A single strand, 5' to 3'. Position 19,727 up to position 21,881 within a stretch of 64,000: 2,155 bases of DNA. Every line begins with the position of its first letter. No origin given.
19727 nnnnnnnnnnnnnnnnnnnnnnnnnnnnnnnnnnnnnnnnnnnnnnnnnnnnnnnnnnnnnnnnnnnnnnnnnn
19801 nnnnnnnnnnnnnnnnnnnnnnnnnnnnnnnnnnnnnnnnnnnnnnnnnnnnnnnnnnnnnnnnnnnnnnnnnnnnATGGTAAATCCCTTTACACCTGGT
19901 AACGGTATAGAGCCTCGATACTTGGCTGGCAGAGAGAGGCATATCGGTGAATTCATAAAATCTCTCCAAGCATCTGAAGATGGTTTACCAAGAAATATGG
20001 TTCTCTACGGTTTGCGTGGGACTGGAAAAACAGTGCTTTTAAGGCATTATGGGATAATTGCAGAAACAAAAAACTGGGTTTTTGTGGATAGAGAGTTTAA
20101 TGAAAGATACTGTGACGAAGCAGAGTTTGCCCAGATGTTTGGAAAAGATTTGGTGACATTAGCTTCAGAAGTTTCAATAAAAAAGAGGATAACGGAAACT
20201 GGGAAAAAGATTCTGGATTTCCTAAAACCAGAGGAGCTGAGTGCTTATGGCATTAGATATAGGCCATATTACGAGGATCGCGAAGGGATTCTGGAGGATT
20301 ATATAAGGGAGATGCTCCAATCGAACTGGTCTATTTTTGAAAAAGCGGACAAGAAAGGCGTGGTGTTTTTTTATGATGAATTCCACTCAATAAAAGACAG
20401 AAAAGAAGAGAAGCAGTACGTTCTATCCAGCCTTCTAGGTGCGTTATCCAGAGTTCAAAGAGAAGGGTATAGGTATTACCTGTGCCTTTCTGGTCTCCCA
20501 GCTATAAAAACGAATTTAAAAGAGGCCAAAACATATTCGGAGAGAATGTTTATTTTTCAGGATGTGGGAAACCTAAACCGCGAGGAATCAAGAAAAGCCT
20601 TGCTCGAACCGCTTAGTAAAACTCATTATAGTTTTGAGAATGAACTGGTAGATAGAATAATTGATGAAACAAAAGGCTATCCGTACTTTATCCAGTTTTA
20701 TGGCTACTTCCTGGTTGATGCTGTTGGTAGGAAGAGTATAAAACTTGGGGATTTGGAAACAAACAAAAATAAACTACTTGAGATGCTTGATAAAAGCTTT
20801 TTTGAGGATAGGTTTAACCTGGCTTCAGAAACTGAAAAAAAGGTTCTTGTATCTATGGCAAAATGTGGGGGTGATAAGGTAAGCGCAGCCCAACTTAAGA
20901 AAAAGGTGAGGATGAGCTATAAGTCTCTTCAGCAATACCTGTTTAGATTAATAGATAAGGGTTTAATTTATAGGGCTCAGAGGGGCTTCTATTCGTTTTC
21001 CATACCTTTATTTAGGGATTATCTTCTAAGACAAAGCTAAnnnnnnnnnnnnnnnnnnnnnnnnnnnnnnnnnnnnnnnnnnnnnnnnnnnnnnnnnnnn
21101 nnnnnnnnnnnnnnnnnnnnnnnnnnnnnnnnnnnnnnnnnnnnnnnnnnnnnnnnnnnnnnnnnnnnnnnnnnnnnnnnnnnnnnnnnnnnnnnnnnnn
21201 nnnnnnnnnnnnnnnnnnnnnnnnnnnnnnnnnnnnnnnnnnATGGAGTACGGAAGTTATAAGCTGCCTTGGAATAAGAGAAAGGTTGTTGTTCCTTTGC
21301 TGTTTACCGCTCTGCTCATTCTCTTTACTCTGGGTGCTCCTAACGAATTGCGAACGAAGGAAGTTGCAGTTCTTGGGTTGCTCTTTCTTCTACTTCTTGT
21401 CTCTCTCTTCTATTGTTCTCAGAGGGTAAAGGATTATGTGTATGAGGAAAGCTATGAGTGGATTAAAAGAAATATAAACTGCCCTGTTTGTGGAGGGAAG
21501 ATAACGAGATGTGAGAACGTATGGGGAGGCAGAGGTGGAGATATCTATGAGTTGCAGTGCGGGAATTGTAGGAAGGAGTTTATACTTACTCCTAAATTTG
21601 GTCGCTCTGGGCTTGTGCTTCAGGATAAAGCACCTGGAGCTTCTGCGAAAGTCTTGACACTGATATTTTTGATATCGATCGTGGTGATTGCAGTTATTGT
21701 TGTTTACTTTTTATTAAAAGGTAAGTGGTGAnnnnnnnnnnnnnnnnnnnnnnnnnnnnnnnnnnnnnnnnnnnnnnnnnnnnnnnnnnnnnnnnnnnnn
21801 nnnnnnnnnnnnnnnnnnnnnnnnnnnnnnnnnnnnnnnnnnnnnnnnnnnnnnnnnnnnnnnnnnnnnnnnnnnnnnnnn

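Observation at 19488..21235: Putative 1.65-kb integrated mini-element at the elp3 3-prime end: 20-bp direct repeats, replacement gene end, archaeal ATPase cargo, flanking palindromes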

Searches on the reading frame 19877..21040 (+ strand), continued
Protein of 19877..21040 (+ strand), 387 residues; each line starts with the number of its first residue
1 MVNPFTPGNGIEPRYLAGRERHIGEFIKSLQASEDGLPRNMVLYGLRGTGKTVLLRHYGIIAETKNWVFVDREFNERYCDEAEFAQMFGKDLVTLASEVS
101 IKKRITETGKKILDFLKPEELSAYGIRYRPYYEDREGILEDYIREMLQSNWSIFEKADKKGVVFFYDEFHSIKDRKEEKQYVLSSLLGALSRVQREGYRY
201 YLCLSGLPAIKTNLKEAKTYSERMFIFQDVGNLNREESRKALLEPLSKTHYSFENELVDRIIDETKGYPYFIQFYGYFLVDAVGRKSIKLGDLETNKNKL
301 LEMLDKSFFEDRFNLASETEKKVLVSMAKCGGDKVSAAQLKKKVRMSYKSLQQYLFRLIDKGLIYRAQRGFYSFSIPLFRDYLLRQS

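Call 80: search_protein_families(library=pfam, proteins=[L102:4084-4611:-, L102:6304-8295:+, L107:3041-4429:-, L107:1467-3044:-, L108:7297-8580:+, L108:8652-9278:+, L103:1711-2388:+, L103:2514-5048:+, L102:3724-4047:+], max_evalue=0.001)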
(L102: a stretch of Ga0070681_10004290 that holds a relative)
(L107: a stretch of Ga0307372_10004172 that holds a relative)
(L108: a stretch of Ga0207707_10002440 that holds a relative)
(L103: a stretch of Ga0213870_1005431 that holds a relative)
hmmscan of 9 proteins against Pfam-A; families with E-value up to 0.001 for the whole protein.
L102:4084-4611:- (175 aa): 0 families

L102:6304-8295:+ (663 aa): 5 families
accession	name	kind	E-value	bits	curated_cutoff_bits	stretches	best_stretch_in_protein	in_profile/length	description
PF13304.12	AAA_21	-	8.5e-22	79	27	2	287-456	160-302/304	AAA domain, putative AbiEii toxin, Type IV TA system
PF13175.12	AAA_15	-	4e-19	69.9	32.1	2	14-101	11-112/374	AAA ATPase domain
PF20469.4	OLD-like_TOPRIM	-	1.8e-14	54.5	23.2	1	507-576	1-67/67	Overcoming lysogenization defect protein-like, TOPRIM domain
PF02463.25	SMC_N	-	1.1e-11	45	40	1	5-457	1-202/220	RecF/RecN/SMC N terminal domain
PF13476.12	AAA_23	-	0.00032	21.8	27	1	9-186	2-142/201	AAA domain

L107:3041-4429:- (462 aa): 2 families
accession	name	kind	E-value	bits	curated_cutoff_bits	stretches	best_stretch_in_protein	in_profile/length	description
PF13676.11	TIR_2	-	2.4e-21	76.9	28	1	9-135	1-121/122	TIR domain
PF01582.25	TIR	-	1.2e-09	38.7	21.3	1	7-106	2-97/179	TIR domain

L107:1467-3044:- (525 aa): 0 families

L108:7297-8580:+ (427 aa): 0 families

L108:8652-9278:+ (208 aa): 0 families

L103:1711-2388:+ (225 aa): 0 families

L103:2514-5048:+ (845 aa): 2 families
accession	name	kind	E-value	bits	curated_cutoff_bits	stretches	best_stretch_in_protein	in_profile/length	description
PF02369.22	Big_1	-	1.8e-06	28.4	34.9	1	756-831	17-92/93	Bacterial Ig-like domain (group 1)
PF09134.16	Invasin_D3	-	7.2e-06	26.9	33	0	765-828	31-92/98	Invasin, domain 3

L102:3724-4047:+ (107 aa): 0 families

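Call 83: find_related_loci(query=A3, collection=viral_contigs, flank=5000)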
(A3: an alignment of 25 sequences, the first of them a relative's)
Query A3 (387 aa) in viral_contigs; peptide patterns used: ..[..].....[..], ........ (x = any residue, [..] = any of these).
51 stretches matched a pattern; 11 encode a relative of the query (tblastn E <= 1e-3); 11 distinct loci.
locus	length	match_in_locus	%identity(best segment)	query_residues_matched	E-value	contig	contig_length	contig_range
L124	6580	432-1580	37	2-387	1e-76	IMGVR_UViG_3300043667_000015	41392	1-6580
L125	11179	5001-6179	31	2-386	1e-54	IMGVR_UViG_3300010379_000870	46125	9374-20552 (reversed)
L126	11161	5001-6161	30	3-387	4e-52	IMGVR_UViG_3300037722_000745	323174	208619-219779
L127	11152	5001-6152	29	1-385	5e-42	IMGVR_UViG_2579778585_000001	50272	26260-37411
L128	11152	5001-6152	29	1-385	5e-42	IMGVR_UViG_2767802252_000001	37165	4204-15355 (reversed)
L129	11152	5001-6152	29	1-385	5e-42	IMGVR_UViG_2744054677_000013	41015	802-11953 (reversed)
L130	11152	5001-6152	28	1-385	9e-42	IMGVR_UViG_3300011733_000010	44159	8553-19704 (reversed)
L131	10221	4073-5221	27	3-386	2e-37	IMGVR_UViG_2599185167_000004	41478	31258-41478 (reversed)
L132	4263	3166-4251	26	3-365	2e-31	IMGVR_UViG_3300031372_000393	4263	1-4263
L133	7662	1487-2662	31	2-386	1e-55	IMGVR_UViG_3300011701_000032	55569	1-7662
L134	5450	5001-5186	50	3-63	4e-9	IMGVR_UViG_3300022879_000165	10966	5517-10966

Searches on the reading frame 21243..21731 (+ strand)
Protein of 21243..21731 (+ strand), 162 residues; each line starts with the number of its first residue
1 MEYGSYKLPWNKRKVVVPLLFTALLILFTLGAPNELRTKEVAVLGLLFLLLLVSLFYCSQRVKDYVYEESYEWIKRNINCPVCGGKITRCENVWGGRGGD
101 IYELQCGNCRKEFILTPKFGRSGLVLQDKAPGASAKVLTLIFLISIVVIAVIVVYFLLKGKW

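Call 7: search_protein_families(library=pfam, proteins=[window:21243-21731:+], max_evalue=0.01)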
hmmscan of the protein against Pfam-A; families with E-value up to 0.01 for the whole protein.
window:21243-21731:+ (162 aa): 2 families
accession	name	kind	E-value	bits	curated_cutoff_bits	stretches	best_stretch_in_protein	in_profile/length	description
PF06044.18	DpnI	-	0.00026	21.1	26.7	1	71-117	25-67/183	Dam-replacing family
PF09723.15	Zn_ribbon_8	-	0.0073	16.7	34.4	0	101-113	3-15/41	Zinc ribbon domain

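Call 30: search_protein_families(library=padloc, proteins=[window:21243-21731:+], max_evalue=0.01)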
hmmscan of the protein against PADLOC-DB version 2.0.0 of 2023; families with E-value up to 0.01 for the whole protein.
window:21243-21731:+ (162 aa): 1 family
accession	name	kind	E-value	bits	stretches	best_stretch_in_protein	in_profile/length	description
PDLC03207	mREase_II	-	0.00027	18.4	1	70-128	24-78/256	Type II methyl-directed restriction enzyme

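Call 31: search_protein_families(library=ncbifam, proteins=[window:21243-21731:+], max_evalue=0.01)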
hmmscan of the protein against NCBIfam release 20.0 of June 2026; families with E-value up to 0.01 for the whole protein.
window:21243-21731:+ (162 aa): 0 families

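Call 82: find_encoding_contigs(protein=window:21243-21731:+, flank=6000, max_places=8)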
Protein window:21243-21731:+ (162 aa): 1 contig read that carries it; 1 place shown.
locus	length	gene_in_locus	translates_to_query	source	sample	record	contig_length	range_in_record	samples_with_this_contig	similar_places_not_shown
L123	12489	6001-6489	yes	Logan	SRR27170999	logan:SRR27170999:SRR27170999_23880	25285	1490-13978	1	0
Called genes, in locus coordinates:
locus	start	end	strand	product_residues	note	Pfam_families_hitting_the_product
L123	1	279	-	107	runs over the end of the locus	-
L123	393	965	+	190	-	PF01135:PCMT, PF08704:GCD14, PF05175:MTS (weak), PF08241:Methyltransf_11 (weak), PF13649:Methyltransf_25 (weak), PF13847:Methyltransf_31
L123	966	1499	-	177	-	PF10469:AKAP7_NLS, PF22547:2H-SAK (weak), PF02834:LigT_PEase, PF13563:2_5_RNA_ligase2, PF02834:LigT_PEase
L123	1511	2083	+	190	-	PF13207:AAA_17 (weak)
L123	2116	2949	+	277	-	-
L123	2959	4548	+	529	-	PF23613:ELP3_N, PF04055:Radical_SAM, PF16199:Radical_SAM_C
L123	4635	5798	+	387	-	PF20703:nSTAND1 (weak), PF13191:AAA_16, PF00004:AAA (faint)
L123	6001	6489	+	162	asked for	-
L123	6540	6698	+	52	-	-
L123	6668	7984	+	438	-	PF18195:GatD_N, PF00710:Asparaginase, PF17763:Asparaginase_C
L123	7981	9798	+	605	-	PF02934:GatB_N, PF02938:GAD, PF02637:GatB_Yqey (weak)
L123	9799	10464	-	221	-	PF00215:OMPdecase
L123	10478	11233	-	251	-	PF01145:Band_7, PF13421:Band_7_1 (weak)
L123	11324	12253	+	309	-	-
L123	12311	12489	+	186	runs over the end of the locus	-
